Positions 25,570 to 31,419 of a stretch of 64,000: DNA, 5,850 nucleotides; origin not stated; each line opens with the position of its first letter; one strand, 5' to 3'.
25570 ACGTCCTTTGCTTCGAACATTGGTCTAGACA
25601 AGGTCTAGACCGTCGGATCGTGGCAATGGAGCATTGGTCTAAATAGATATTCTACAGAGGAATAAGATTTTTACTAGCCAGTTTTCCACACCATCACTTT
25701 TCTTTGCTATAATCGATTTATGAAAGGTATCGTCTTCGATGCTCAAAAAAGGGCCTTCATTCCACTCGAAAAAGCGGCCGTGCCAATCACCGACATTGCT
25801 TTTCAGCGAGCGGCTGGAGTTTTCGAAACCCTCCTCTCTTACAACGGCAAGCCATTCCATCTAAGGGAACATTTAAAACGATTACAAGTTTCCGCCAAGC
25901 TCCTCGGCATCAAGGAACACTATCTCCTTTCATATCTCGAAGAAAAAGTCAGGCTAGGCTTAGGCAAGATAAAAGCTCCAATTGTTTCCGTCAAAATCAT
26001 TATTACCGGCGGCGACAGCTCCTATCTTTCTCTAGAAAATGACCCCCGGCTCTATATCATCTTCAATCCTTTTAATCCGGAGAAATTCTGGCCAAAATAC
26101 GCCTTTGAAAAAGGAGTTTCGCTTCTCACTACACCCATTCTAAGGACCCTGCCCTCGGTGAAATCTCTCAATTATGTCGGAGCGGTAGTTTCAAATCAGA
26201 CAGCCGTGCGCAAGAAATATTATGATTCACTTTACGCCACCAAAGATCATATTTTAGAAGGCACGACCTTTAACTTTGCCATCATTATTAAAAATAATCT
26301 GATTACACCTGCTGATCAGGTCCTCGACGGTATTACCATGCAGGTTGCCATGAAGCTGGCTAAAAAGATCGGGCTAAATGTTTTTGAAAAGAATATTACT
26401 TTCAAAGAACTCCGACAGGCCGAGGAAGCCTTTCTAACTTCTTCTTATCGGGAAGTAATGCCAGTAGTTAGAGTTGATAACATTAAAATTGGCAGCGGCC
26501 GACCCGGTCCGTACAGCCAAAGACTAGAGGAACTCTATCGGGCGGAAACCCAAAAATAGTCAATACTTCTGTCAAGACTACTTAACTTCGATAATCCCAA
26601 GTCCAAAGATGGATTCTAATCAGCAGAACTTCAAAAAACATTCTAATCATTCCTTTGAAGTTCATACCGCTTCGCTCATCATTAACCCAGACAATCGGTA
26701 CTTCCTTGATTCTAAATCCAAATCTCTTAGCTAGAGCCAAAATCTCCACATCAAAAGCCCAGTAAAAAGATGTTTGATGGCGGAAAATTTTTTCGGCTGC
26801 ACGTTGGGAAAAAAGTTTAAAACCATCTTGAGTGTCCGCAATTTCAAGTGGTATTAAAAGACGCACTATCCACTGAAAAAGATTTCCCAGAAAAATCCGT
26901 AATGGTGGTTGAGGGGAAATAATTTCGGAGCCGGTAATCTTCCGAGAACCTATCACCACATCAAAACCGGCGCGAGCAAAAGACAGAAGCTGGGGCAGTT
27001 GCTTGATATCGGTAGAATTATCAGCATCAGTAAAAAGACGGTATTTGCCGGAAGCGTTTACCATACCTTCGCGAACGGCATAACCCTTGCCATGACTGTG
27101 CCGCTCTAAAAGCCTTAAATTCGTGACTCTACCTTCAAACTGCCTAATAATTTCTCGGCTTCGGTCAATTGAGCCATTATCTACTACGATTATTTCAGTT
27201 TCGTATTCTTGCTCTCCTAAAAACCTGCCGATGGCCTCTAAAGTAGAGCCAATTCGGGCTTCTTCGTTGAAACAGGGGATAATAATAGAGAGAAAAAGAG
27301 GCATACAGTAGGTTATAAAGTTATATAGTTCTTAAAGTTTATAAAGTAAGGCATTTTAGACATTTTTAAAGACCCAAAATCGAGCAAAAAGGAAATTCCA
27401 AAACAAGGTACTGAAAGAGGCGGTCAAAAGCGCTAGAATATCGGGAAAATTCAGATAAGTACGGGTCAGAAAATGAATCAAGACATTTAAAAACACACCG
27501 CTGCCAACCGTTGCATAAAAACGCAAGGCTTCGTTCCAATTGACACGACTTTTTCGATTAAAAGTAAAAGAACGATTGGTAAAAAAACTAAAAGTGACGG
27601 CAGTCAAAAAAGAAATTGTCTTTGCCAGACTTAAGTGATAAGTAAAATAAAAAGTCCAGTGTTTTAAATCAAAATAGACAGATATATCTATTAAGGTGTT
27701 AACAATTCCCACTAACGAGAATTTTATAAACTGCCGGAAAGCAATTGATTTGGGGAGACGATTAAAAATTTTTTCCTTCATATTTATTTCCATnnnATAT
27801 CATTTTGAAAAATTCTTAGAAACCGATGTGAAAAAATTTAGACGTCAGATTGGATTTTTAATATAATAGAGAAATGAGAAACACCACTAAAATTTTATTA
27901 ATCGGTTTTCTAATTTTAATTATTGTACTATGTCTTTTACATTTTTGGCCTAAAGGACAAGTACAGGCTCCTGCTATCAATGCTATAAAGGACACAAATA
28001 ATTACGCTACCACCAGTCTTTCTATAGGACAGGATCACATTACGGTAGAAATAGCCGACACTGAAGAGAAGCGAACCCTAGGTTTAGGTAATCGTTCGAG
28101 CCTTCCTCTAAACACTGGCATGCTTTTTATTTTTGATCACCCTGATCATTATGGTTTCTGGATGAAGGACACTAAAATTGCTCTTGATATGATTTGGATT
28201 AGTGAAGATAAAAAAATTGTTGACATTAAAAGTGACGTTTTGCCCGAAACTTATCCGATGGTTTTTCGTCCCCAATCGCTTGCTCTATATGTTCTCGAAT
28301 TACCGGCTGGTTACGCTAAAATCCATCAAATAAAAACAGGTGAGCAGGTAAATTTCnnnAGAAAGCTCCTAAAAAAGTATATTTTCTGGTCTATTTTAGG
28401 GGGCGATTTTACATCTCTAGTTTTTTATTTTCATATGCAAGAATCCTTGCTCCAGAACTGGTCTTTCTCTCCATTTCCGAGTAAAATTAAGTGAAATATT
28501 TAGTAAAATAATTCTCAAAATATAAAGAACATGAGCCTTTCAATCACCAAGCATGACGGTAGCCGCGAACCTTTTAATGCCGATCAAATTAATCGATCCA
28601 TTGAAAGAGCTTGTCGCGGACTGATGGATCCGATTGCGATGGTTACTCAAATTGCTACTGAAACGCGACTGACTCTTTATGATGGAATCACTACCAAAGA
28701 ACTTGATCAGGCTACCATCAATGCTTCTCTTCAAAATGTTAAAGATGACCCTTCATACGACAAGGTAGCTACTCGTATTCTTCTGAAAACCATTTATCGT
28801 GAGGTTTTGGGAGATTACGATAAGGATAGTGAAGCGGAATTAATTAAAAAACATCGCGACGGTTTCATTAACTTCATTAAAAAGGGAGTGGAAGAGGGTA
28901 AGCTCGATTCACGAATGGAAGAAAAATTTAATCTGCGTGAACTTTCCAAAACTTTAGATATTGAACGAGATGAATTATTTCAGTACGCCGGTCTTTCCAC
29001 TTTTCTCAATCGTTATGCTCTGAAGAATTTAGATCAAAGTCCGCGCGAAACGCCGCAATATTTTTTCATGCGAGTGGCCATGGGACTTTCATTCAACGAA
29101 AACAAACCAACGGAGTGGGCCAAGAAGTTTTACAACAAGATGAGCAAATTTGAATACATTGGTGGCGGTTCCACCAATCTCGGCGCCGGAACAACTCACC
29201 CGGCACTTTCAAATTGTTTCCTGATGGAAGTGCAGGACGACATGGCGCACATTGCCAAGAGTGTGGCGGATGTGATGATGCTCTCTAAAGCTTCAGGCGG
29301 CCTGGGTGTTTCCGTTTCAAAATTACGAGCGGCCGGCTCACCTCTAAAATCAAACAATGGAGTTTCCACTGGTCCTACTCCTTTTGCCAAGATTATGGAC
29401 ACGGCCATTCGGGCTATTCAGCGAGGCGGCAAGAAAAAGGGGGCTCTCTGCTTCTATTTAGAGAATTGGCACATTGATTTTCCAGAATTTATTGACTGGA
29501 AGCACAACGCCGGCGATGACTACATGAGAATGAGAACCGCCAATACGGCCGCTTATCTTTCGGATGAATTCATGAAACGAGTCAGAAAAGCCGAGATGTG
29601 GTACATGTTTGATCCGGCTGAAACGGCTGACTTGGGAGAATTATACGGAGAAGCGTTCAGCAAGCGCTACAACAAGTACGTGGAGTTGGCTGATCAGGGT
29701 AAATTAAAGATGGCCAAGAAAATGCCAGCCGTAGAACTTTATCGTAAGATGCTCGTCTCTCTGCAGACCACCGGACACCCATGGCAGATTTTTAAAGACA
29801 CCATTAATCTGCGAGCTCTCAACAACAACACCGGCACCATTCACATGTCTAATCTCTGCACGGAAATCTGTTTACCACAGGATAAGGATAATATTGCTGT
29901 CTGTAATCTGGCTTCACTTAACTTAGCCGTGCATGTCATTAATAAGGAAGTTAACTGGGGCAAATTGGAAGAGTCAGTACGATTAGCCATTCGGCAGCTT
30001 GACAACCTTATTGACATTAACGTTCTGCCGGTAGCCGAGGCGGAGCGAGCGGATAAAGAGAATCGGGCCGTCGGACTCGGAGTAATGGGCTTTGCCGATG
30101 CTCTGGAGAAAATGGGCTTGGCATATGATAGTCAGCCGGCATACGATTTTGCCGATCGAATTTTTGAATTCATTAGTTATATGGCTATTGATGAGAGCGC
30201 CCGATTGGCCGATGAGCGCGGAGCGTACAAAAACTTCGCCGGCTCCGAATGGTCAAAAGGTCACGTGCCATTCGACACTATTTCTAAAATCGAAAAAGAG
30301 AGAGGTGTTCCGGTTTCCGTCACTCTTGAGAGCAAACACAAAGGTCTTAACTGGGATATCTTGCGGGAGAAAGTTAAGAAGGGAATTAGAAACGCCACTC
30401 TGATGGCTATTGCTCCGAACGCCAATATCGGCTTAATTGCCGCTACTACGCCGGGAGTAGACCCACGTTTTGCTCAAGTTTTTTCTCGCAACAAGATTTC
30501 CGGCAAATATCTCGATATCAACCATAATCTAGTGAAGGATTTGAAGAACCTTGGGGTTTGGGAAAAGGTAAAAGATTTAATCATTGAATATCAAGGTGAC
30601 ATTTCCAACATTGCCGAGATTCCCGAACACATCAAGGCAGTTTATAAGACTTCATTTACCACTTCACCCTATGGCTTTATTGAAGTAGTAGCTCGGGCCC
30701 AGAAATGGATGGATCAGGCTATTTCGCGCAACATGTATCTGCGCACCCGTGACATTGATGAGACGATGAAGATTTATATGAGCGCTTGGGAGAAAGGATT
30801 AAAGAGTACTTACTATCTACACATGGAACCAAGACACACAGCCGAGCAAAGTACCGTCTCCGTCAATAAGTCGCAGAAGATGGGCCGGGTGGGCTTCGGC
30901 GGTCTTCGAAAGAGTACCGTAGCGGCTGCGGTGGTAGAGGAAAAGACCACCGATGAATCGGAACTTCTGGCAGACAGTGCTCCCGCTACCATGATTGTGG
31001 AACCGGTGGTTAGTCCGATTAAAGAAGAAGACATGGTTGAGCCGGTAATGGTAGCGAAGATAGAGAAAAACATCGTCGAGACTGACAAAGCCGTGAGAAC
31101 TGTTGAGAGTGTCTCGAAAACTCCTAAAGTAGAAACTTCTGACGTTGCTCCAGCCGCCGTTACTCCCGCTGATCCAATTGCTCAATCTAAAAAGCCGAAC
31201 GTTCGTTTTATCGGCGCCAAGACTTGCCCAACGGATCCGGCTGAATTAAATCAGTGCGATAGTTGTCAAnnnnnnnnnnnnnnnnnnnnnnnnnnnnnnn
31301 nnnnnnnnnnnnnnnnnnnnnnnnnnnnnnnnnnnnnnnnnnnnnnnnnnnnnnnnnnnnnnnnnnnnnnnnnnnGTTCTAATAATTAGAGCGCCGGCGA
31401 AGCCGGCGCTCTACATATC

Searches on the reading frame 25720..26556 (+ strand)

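Call 31: search_protein_families(library=pfam, proteins=[window:25720-26556:+], max_evalue=0.001)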
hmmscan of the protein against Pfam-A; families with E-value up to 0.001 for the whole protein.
window:25720-26556:+ (279 aa): 1 family
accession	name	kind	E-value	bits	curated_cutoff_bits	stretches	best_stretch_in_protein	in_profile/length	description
PF01063.24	Aminotran_4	-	2.1e-47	162.3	28.5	1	33-251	1-222/223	Amino-transferase class IV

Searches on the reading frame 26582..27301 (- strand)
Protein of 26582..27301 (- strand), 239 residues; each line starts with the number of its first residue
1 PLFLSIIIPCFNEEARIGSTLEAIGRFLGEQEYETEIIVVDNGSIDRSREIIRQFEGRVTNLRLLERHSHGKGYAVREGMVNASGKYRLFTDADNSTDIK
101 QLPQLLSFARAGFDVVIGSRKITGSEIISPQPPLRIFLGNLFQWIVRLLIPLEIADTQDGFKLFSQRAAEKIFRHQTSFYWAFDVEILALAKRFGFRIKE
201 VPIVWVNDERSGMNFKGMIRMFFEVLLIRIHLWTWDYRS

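Call 31: search_protein_families(library=pfam, proteins=[window:26582-27301:-], max_evalue=0.001)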
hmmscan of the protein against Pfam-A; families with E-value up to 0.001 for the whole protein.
window:26582-27301:- (239 aa): 3 families
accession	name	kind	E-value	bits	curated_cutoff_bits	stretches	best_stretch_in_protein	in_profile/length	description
PF00535.33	Glycos_transf_2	-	5.9e-27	95.1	23.3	1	5-173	1-168/168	Glycosyl transferase family 2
PF13641.12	Glyco_tranf_2_3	-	2.9e-06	27.9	27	1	4-114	3-117/230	Glycosyltransferase like family 2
PF10111.15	Glyco_tranf_2_2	-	0.00026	21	27.3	1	5-108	1-105/276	Glycosyltransferase like family 2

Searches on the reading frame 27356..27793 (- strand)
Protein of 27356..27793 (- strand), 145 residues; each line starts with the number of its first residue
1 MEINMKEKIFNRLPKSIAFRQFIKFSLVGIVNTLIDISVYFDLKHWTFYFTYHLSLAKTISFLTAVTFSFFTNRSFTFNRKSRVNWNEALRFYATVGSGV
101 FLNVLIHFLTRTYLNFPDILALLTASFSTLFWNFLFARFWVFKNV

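Call 31: search_protein_families(library=pfam, proteins=[window:27356-27793:-], max_evalue=0.001)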
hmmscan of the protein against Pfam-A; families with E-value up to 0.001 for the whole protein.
window:27356-27793:- (145 aa): 1 family
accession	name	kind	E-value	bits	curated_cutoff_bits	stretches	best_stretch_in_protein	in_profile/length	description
PF04138.20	GtrA_DPMS_TM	-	5e-22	78.7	26.1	1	24-142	1-117/117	GtrA/DPMS, transmembrane domain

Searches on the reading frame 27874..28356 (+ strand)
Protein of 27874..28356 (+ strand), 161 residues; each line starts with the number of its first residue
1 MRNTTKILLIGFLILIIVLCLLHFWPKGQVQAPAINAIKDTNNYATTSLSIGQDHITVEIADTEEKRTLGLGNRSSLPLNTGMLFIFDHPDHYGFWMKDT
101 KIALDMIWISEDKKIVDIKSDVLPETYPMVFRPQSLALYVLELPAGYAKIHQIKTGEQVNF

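Call 31: search_protein_families(library=pfam, proteins=[window:27874-28356:+], max_evalue=0.001)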
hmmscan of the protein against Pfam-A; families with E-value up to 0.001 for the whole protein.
window:27874-28356:+ (161 aa): 1 family
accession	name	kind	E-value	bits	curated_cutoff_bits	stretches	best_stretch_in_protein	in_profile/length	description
PF02643.20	DUF192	-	2.7e-31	108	27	1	56-161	1-96/96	Uncharacterized ACR, COG1430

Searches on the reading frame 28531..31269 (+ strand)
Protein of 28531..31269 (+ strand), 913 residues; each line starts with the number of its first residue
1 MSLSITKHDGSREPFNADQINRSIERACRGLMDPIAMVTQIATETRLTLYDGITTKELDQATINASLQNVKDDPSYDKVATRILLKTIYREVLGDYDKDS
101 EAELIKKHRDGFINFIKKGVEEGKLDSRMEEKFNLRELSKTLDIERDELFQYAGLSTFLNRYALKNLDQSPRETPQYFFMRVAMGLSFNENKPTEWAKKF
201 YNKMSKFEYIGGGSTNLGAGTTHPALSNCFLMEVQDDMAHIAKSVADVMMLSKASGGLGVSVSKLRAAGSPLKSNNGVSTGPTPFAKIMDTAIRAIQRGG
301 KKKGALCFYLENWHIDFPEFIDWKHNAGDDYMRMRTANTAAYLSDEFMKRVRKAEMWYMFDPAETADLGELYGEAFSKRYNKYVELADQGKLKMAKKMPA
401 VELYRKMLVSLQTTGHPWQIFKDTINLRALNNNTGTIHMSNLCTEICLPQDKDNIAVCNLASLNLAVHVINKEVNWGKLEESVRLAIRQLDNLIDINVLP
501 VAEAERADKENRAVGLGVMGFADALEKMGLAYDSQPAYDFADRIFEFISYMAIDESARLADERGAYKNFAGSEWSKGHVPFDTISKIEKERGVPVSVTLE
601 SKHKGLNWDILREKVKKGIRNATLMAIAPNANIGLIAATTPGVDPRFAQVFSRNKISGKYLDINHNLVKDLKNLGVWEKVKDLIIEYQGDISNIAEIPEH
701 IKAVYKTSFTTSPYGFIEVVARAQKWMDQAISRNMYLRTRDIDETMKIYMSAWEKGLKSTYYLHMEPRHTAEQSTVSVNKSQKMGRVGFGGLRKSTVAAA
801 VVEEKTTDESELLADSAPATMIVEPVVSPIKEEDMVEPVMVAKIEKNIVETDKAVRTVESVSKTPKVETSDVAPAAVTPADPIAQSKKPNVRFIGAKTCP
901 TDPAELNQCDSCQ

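Call 31: search_protein_families(library=pfam, proteins=[window:28531-31269:+], max_evalue=0.001)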
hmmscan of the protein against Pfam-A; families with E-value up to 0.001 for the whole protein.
window:28531-31269:+ (913 aa): 3 families
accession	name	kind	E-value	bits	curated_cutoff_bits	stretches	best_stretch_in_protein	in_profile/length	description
PF02867.20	Ribonuc_red_lgC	-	2.1e-165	551.8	23.9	1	227-763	1-523/523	Ribonucleotide reductase, barrel domain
PF00317.26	Ribonuc_red_lgN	-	1.9e-19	69.9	28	1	149-223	2-76/77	Ribonucleotide reductase, all-alpha domain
PF03477.21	ATP-cone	-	1.5e-12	48.4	25.8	1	4-89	2-86/88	ATP cone domain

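Call 45: list_cluster_members(proteins=[window:28531-31269:+, window:37576-39402:+, window:2145-4061:-, window:4174-5943:-, window:6749-8398:+, window:45449-47578:-, window:56257-57498:-, window:54334-55518:-, window:53027-54166:-, window:31497-32501:+])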
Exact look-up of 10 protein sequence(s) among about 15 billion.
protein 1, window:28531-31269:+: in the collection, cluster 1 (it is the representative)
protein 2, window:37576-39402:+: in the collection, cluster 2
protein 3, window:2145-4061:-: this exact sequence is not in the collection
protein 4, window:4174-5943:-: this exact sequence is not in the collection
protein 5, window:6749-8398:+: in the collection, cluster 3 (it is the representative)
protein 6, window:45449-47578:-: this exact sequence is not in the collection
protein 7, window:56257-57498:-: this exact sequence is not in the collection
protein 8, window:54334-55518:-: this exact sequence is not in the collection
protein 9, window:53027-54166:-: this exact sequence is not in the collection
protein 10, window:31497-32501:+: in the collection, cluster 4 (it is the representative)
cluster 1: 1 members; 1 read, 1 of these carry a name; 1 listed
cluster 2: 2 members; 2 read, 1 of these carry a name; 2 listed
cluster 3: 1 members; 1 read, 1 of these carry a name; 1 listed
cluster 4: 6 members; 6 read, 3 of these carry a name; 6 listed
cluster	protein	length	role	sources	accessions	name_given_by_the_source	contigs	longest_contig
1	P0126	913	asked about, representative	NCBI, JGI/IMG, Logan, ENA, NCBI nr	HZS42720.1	MAG TPA: ribonucleoside-diphosphate reductase subunit alpha [Candidatus Paceibacterota ... | ribonucleoside-diphosphate reductase subunit alpha [Candidatus Paceibacterota bacterium]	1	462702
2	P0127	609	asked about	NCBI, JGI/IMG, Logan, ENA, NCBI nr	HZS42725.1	MAG TPA: translation elongation factor 4 [Candidatus Paceibacterota bacterium] | translation elongation factor 4 [Candidatus Paceibacterota bacterium]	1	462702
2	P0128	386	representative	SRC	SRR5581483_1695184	-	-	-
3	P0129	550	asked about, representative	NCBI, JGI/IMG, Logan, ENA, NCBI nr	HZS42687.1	MAG TPA: chaperonin GroEL [Candidatus Paceibacterota bacterium] | chaperonin GroEL [Candidatus Paceibacterota bacterium]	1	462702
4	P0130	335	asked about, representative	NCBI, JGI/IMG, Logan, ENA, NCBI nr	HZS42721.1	MAG TPA: ribonucleotide-diphosphate reductase subunit beta [Candidatus Paceibacterota ... | ribonucleotide-diphosphate reductase subunit beta [Candidatus Paceibacterota bacterium]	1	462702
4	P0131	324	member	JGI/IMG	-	ribonucleoside-diphosphate reductase beta chain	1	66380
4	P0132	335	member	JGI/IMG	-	ribonucleoside-diphosphate reductase beta chain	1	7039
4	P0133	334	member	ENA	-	-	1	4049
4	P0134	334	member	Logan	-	-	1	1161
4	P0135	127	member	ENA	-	-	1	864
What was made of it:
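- Tried and rejected: In call 45, six look-ups failed because I trimmed the wrong end of minus-strand genes.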
